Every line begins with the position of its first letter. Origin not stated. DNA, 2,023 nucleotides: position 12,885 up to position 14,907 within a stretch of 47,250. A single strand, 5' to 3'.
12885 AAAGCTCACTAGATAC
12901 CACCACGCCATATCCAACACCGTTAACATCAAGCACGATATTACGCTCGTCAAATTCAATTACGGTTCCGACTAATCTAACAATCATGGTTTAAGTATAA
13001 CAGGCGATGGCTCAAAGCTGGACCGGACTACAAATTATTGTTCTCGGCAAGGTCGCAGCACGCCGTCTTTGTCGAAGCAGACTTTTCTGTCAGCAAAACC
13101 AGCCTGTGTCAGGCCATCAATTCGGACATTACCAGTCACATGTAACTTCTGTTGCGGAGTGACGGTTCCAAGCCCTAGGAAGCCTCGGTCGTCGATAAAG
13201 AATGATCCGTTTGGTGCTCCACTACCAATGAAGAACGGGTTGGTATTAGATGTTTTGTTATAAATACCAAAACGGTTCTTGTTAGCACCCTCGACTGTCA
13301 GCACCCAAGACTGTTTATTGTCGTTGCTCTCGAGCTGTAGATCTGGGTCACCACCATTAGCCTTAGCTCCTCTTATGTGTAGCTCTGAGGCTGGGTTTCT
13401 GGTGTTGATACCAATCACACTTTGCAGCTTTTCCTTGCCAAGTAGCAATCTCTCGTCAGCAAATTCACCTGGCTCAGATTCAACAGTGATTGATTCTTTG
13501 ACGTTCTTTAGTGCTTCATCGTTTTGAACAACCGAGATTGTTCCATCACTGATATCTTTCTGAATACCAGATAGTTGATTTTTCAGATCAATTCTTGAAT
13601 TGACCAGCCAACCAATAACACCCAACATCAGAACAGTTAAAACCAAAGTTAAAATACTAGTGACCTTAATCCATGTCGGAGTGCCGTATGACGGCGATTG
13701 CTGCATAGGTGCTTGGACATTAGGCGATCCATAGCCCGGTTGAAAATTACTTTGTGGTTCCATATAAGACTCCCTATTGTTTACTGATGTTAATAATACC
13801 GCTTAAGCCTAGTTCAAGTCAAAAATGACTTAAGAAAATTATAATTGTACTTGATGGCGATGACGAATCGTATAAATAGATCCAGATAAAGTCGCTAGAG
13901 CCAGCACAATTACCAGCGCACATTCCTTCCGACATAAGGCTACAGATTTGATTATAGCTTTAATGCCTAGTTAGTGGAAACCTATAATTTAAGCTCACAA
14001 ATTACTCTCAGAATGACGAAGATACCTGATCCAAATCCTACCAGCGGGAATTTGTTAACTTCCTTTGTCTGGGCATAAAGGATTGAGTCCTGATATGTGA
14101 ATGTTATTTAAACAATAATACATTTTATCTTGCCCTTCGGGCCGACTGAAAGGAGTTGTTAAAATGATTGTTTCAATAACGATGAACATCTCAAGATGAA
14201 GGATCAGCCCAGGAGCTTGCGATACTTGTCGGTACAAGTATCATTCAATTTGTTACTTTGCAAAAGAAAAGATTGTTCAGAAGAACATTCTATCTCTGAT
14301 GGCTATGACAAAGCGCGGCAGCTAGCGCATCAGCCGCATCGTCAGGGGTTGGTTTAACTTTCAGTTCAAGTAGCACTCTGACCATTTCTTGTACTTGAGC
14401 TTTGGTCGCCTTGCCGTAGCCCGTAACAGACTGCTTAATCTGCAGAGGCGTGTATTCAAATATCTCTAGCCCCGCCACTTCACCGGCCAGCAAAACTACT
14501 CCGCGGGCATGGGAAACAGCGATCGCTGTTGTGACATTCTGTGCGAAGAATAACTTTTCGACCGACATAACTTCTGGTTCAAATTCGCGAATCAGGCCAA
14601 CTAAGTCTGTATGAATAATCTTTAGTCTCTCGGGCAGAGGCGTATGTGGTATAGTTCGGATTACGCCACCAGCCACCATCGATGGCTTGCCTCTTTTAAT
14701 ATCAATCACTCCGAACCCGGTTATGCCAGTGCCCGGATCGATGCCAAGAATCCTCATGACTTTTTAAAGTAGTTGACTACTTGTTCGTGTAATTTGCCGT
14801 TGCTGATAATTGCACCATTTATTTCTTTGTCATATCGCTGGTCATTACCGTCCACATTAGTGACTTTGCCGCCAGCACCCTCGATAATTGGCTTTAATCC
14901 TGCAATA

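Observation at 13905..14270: Copy 2 of the structured element, between ruvC and a gene with its own promoter; possible independent + strand transcription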

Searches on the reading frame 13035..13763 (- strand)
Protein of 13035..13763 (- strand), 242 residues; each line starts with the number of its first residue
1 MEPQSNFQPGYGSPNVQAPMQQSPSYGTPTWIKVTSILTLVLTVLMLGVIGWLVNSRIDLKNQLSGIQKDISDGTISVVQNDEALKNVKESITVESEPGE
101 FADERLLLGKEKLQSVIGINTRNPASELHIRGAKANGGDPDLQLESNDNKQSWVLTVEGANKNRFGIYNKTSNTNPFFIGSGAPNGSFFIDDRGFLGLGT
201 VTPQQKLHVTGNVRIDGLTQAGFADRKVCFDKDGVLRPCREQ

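Call 15: search_protein_families(library=pfam, proteins=[window:13035-13763:-])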
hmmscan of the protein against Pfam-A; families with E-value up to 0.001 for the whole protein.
window:13035-13763:- (242 aa): 0 families

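Call 70: search_protein_families(library=phrogs, max_evalue=0.01, proteins=[window:13035-13763:-])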
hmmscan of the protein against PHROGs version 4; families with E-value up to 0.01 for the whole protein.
window:13035-13763:- (242 aa): 1 family
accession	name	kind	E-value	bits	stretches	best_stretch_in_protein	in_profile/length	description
phrog_9942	-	tail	0.0058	15.6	0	118-214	658-745/1178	tail fiber protein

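Call 108: search_protein_families(library=ncbifam, max_evalue=0.1, proteins=[window:13035-13763:-])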
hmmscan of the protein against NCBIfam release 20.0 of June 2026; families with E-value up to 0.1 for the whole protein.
window:13035-13763:- (242 aa): 1 family
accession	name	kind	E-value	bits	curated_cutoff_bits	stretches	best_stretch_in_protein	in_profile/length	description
TIGR04409.1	LptC_YrbK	equivalog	0.043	13.3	38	0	37-74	2-39/180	LPS export ABC transporter periplasmic protein LptC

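Call 109: search_protein_families(library=padloc, max_evalue=0.1, proteins=[window:13035-13763:-])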
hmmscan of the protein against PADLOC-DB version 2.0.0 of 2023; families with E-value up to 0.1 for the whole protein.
window:13035-13763:- (242 aa): 0 families

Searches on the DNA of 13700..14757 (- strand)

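Call 5: search_rna_families(source=window, start=13700, end=14400, threshold=evalue, max_evalue=10)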
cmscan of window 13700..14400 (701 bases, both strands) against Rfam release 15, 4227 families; matches with E-value up to 10: 6.
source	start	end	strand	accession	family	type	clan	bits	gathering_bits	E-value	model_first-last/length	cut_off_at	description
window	13781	13879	+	RF02439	SpF56_sRNA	Gene; sRNA;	-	18.2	80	5.1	1-99/99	no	Streptococcus sRNA SpF56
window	14260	14291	-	RF00489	ctRNA_p42d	Gene; antisense;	-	16.6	50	1.5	1-46/46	no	ctRNA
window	13938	14037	+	RF01198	snoR69Y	Gene; snRNA; snoRNA; CD-box;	CL00051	16.6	45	4.9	1-99/99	no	Small nucleolar RNA snoR69Y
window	14259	14304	+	RF01298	snoU25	Gene; snRNA; snoRNA; CD-box;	-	14.2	50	7.9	1-69/69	no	Small nucleolar RNA U25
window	13805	13860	-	RF03326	mir-312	Gene; miRNA;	-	13.8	55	9.5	1-67/67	no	mir-312 microRNA precursor family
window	14358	14373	-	RF01962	RMST_1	Gene; lncRNA;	-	11.5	40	6.1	46-61/61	no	Rhabdomyosarcoma 2 associated transcript conserved region 1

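Call 80: search_rna_families(sources=[L057, L063, L066, L075, L076, L079], threshold=gathering)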
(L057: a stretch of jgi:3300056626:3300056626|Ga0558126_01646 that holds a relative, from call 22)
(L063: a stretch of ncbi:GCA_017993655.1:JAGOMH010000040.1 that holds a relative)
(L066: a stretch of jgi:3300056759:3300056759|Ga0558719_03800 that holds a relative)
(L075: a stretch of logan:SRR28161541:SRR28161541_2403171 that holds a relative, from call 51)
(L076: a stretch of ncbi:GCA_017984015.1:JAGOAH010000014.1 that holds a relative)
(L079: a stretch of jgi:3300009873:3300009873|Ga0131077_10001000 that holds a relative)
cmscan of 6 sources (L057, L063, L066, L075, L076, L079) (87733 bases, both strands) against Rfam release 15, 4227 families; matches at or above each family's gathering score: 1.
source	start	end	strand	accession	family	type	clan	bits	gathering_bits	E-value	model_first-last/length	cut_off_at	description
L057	478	551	+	RF00005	tRNA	Gene; tRNA;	CL00001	72.4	29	9.7e-14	1-71/71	no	tRNA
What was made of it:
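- On Any Rfam 15 RNA family: Only one tRNA in six related loci (call 80).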

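Call 81: search_rna_families(source=L057, start=19290, end=19960, threshold=evalue, max_evalue=5)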
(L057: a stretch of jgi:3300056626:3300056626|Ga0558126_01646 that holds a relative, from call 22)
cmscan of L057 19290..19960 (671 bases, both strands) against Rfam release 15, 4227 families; matches with E-value up to 5: 5.
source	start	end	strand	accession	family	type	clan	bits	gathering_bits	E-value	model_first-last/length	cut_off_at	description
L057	19932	19960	-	RF01859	Phe_leader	Cis-reg; leader;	-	19.3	55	1.4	97-125/125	5'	Phenylalanine leader peptide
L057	19870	19960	+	RF01772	rnk_pseudo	Cis-reg; leader;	-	17.6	55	2.5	1-97/108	3'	Pseudomonas rnk leader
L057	19716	19875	+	RF02384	FasX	Gene; sRNA;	-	17.4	100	2.2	1-205/205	no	FasX small RNA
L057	19618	19669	+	RF03001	leuA-Halobacteria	Cis-reg;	-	15.6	47.9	1.3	1-53/53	no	leuA-Halobacteria RNA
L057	19931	19960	-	RF02837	anti-hemB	Gene; sRNA;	-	13.8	49.5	2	53-81/81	5'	Burkholderia RNA 7 (anti-hemB)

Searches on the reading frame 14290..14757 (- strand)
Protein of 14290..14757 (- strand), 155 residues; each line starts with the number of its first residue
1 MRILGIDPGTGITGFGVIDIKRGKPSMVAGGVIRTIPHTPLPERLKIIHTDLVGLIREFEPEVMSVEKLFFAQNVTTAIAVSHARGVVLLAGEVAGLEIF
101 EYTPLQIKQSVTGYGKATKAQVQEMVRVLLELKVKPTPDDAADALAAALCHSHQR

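Call 11: find_encoding_contigs(protein=window:14290-14757:-, flank=3000, max_places=10)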
Protein window:14290-14757:- (155 aa): 24 contigs read that carry it; 10 places shown.
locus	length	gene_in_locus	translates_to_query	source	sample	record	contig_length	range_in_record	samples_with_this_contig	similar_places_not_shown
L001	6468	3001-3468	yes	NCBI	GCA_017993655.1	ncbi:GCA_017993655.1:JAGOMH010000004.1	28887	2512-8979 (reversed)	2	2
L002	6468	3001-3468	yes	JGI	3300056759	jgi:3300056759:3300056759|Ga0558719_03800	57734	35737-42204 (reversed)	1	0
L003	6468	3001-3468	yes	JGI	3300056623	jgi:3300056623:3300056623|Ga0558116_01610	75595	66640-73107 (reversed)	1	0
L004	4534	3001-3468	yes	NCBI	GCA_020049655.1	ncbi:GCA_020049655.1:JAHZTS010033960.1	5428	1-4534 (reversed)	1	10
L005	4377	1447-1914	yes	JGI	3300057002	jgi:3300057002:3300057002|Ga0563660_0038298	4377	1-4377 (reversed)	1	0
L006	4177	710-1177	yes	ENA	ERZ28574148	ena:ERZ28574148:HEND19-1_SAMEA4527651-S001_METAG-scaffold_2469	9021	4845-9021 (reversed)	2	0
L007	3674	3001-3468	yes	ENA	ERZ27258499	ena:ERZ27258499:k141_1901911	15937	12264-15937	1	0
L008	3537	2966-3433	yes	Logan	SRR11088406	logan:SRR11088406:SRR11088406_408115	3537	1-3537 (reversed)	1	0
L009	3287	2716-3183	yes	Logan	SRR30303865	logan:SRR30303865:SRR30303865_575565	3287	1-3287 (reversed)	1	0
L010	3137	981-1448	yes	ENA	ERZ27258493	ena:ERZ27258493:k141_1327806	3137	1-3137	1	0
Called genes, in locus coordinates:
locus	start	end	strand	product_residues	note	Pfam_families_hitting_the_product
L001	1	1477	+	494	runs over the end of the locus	PF13567:DUF4131, PF03772:Competence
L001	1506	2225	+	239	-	PF20772:TACO1_YebC_N, PF01709:Transcrip_reg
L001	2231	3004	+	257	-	PF00459:Inositol_P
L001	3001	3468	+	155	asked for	PF02075:RuvC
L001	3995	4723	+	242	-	-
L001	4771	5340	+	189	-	PF01330:RuvA_N, PF14520:HHH_5, PF07499:RuvA_C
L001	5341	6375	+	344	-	PF01078:Mg_chelatase (faint), PF05496:RuvB_N, PF00004:AAA, PF07728:AAA_5, PF17864:AAA_lid_4, PF05491:WHD_RuvB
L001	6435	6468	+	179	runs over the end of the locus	-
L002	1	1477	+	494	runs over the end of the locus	PF13567:DUF4131, PF03772:Competence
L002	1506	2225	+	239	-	PF20772:TACO1_YebC_N, PF01709:Transcrip_reg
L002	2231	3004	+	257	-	PF00459:Inositol_P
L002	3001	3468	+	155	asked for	PF02075:RuvC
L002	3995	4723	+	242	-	-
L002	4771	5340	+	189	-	PF01330:RuvA_N, PF14520:HHH_5, PF07499:RuvA_C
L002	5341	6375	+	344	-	PF01078:Mg_chelatase (faint), PF05496:RuvB_N, PF00004:AAA, PF07728:AAA_5, PF17864:AAA_lid_4, PF05491:WHD_RuvB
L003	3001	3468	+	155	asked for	PF02075:RuvC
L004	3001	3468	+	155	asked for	PF02075:RuvC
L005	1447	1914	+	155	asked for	PF02075:RuvC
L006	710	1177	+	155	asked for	PF02075:RuvC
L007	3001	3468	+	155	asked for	PF02075:RuvC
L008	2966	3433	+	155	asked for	PF02075:RuvC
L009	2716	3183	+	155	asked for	PF02075:RuvC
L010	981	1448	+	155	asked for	PF02075:RuvC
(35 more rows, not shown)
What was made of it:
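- Checked: It sits between ruvC (14290-14757, minus; Pfam RuvC, call 11) and the 242-aa gene (13035-13763, minus).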

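Call 20: find_homologous_proteins(query=window:14290-14757:-, max_evalue=1e-20)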
Query window:14290-14757:- (155 aa): 7999 proteins with E <= 1e-20 among 8000 candidates; the best 120 are listed.
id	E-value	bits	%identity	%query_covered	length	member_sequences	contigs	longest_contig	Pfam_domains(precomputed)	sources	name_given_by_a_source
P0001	4.1e-91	321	97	100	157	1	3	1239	PF02075.24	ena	-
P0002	4.1e-91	321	97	100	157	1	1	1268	PF02075.24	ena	-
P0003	1.6e-90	319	97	100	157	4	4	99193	PF02075.24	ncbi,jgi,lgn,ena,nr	ncbi:crossover junction endodeoxyribonuclease RuvC [Candidatus Saccharibacteria bacterium]|jgi:cross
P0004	1.4e-84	299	88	100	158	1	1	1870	PF02075.24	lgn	-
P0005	1.4e-75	270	100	83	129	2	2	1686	PF02075.24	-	-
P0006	1.5e-72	260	97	83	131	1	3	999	PF02075.24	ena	-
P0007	5.5e-72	259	96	83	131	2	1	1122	PF02075.24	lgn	-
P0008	8.3e-67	242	73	99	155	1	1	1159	PF02075.24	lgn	-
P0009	2.3e-66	240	74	99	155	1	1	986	PF02075.24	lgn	-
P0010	5.4e-66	239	71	99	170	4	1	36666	PF02075.24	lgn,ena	-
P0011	6.4e-66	239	71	99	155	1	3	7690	PF02075.24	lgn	-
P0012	2.5e-64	234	68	99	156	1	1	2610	PF02075.24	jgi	-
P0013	1.4e-63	231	69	99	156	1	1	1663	PF02075.24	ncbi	-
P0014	2.9e-63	230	69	99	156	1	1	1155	PF02075.24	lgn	-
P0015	5.5e-63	229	68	99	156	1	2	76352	PF02075.24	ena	-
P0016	7.9e-63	229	66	99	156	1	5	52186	PF02075.24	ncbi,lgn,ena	-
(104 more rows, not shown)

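Call 22: find_encoding_contigs(protein=P0003, flank=10000, max_places=4)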
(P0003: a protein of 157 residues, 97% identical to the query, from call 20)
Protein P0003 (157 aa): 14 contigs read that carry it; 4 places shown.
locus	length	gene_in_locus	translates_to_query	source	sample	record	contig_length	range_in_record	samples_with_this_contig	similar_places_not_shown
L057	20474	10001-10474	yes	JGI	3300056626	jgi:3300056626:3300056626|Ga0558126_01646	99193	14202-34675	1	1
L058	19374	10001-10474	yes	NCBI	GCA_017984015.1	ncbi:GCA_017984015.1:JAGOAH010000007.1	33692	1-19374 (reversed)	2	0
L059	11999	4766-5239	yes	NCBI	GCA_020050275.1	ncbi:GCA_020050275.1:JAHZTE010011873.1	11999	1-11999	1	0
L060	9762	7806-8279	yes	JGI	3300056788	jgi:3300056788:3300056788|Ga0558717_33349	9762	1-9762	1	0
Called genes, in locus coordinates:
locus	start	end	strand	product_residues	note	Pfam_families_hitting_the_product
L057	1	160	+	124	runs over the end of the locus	PF14018:DUF4234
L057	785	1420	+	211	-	PF00702:Hydrolase, PF08282:Hydrolase_3 (faint), PF12710:HAD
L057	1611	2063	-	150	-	PF01625:PMSR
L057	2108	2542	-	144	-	PF20398:DUF6691, PF04143:Sulf_transp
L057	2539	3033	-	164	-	PF04143:Sulf_transp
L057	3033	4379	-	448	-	PF00291:PALP, PF00581:Rhodanese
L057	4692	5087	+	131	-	PF01641:SelR, PF03226:Yippee-Mis18 (faint)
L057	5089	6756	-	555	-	PF00999:Na_H_Exchanger, PF02254:TrkA_N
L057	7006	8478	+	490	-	PF13567:DUF4131 (weak), PF03772:Competence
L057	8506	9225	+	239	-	PF20772:TACO1_YebC_N, PF01709:Transcrip_reg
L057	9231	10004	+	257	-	PF00459:Inositol_P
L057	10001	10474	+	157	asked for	PF02075:RuvC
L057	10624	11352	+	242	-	-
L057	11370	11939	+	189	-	PF01330:RuvA_N, PF14520:HHH_5, PF07499:RuvA_C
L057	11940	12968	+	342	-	PF01078:Mg_chelatase (faint), PF05496:RuvB_N, PF00004:AAA, PF07728:AAA_5, PF17864:AAA_lid_4, PF05491:WHD_RuvB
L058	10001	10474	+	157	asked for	PF02075:RuvC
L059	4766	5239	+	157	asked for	PF02075:RuvC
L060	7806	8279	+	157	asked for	PF02075:RuvC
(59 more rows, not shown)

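Call 23: find_encoding_contigs(protein=P0010, flank=10000, max_places=3)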
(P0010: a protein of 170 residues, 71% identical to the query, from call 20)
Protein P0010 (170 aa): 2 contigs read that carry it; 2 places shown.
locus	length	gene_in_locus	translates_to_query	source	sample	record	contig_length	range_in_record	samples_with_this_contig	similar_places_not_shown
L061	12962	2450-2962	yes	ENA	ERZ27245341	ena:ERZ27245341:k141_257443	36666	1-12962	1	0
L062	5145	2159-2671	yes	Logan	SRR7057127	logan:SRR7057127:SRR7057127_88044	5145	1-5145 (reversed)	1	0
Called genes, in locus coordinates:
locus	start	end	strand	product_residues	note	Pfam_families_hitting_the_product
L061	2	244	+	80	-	?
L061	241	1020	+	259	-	PF00459:Inositol_P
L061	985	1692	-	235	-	-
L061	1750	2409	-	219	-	-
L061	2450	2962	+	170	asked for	PF02075:RuvC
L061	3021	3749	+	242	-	-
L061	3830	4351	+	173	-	PF01330:RuvA_N, PF14520:HHH_5, PF07499:RuvA_C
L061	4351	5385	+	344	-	PF05673:DUF815 (faint), PF01078:Mg_chelatase (faint), PF05496:RuvB_N, PF00004:AAA, PF07728:AAA_5, PF17864:AAA_lid_4, PF05491:WHD_RuvB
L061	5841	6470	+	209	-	PF00230:MIP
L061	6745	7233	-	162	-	-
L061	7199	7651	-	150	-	PF01668:SmpB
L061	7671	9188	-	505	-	PF01381:HTH_3, PF13560:HTH_31 (weak), PF13744:HTH_37 (weak), PF00275:EPSP_synthase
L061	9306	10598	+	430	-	PF00464:SHMT, PF00155:Aminotran_1_2 (weak)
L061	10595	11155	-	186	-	-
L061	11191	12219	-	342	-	PF01565:FAD_binding_4, PF02873:MurB_C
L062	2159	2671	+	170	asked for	PF02075:RuvC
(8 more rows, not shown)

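Call 50: find_encoding_contigs(protein=P0016, flank=10000, max_places=3)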
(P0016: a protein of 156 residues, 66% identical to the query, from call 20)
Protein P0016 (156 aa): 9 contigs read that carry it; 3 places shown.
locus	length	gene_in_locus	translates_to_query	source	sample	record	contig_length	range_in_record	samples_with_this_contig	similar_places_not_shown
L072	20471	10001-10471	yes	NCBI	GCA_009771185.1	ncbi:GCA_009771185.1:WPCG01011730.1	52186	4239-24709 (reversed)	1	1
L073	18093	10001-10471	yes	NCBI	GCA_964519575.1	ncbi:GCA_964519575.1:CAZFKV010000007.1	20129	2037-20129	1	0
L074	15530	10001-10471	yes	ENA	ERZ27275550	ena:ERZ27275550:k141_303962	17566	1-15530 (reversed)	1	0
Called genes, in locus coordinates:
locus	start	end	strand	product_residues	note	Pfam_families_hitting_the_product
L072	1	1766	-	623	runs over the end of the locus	PF04041:Glyco_hydro_130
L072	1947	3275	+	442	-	PF01071:GARS_A, PF02786:CPSase_L_D2 (faint), PF07478:Dala_Dala_lig_C, PF13535:ATP-grasp_4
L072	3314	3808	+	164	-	-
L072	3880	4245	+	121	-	PF14018:DUF4234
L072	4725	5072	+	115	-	PF08818:DUF1801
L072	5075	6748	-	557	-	PF00999:Na_H_Exchanger, PF02254:TrkA_N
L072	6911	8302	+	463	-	PF13567:DUF4131 (weak), PF03772:Competence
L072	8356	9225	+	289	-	-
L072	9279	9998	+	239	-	PF20772:TACO1_YebC_N, PF01709:Transcrip_reg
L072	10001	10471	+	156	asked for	PF02075:RuvC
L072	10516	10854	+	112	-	-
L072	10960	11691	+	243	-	-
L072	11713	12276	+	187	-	PF01330:RuvA_N, PF14520:HHH_5, PF07499:RuvA_C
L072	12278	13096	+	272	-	PF00248:Aldo_ket_red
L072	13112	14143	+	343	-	PF05673:DUF815 (faint), PF01078:Mg_chelatase (faint), PF05496:RuvB_N, PF00004:AAA, PF07728:AAA_5, PF17864:AAA_lid_4, PF05491:WHD_RuvB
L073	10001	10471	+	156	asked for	PF02075:RuvC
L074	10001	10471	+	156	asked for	PF02075:RuvC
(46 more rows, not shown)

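Call 51: find_encoding_contigs(protein=P0004, flank=10000, max_places=3)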
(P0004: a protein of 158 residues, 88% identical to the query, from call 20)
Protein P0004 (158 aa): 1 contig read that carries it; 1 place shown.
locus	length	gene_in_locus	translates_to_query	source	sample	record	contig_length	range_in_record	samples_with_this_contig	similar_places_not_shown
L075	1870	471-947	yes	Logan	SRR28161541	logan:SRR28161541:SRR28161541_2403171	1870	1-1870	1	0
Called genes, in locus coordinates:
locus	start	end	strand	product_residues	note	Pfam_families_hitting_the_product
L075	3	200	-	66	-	?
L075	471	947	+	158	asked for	PF02075:RuvC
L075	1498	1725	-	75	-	PF05016:ParE_toxin (weak)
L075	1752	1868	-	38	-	?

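Call 69: search_protein_families(library=pfam, max_evalue=0.1, proteins=[L075:1498-1725:-])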
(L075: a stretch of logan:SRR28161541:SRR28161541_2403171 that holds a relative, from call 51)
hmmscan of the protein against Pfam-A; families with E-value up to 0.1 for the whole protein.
L075:1498-1725:- (75 aa): 3 families
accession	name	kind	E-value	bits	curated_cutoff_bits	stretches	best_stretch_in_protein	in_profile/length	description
PF05016.21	ParE_toxin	-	1.5e-05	25.9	23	1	7-69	8-87/89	ParE toxin of type II toxin-antitoxin system, parDE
PF05973.20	Gp49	-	0.00015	22.2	23.9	1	2-72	3-78/90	Phage derived protein Gp49-like (DUF891)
PF24732.2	ParE_like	-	0.0096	16.3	24.4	1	15-57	9-53/67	ParE-like toxin domain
